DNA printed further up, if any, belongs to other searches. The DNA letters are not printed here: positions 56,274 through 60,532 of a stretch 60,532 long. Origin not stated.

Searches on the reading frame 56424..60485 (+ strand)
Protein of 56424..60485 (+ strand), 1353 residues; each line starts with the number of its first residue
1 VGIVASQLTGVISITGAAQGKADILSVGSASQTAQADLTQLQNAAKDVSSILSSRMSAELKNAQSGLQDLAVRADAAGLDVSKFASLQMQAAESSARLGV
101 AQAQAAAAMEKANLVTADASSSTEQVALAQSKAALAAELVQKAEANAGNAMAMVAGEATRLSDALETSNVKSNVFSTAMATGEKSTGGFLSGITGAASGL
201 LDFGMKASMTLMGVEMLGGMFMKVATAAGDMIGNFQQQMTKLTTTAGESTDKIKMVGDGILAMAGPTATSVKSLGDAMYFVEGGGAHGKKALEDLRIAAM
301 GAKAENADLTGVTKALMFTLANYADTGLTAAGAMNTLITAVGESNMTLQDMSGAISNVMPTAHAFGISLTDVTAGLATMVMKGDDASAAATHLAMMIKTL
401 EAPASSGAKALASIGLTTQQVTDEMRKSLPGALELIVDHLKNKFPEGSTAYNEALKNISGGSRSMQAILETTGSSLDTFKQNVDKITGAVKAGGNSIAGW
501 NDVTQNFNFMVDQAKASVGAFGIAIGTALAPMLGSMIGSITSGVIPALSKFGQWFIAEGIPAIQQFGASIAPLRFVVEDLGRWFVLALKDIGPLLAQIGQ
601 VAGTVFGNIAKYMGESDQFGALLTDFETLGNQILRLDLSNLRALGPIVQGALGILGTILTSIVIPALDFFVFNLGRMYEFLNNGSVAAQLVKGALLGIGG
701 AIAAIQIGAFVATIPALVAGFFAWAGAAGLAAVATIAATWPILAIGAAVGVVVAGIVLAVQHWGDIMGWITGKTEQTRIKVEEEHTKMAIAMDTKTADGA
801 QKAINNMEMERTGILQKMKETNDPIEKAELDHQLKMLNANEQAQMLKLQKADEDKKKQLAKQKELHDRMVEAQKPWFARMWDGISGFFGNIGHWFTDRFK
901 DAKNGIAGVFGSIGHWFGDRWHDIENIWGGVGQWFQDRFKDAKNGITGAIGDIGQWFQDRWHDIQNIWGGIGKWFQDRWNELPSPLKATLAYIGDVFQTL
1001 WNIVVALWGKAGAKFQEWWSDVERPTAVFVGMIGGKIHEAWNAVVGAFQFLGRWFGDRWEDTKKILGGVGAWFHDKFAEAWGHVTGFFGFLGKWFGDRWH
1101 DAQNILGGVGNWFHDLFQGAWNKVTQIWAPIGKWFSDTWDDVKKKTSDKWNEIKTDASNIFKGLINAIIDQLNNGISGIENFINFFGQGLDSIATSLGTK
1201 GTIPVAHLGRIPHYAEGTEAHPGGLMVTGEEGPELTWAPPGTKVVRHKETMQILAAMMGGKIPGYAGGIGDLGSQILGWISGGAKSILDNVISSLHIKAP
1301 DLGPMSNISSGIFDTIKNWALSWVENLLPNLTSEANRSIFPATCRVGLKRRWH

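Call 14: search_protein_families(library=phrogs, proteins=[window:56424-60485:+], max_evalue=0.001)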
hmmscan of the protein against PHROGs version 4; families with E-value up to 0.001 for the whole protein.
window:56424-60485:+ (1353 aa): 23 families
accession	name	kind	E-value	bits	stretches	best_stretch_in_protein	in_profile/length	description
phrog_167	-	tail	4.3e-52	178.2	2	205-1047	261-991/1555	tail length tape measure protein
phrog_1272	-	tail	4.8e-39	134.9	2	27-1022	82-921/1606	tail length tape measure protein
phrog_991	-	tail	1.3e-30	106.9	2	39-822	88-914/1966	tail length tape measure protein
phrog_58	-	tail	7.5e-29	101.8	2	34-1069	181-929/1544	tail length tape measure protein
phrog_1533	-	tail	2.7e-28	99.1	2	38-866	88-777/1688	tail length tape measure protein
phrog_4200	-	tail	3.4e-28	99.6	1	876-1324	242-554/732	tail length tape measure protein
phrog_1535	-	tail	1.4e-27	97.4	2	1033-1234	877-1080/1152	tail length tape measure protein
phrog_17020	-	unknown function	3.9e-26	93.1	2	866-966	90-187/353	-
phrog_4070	-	tail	2.1e-21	76.8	1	795-1190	5-405/989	tail length tape measure protein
phrog_11489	-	unknown function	1.1e-14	54.5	1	723-1185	728-1140/1717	-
phrog_2723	-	tail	7.2e-13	48.4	1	96-442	39-396/1578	tail length tape measure protein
phrog_4704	-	tail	8e-12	45.6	1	33-537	21-515/625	tail length tape measure protein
phrog_5493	-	tail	7.1e-11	42.1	1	232-493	70-322/1102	tail length tape measure protein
phrog_16692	-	unknown function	3.3e-10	40.1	1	1096-1265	894-1043/1107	-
phrog_28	-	tail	3.1e-07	30.3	1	28-772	137-686/1228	tail length tape measure protein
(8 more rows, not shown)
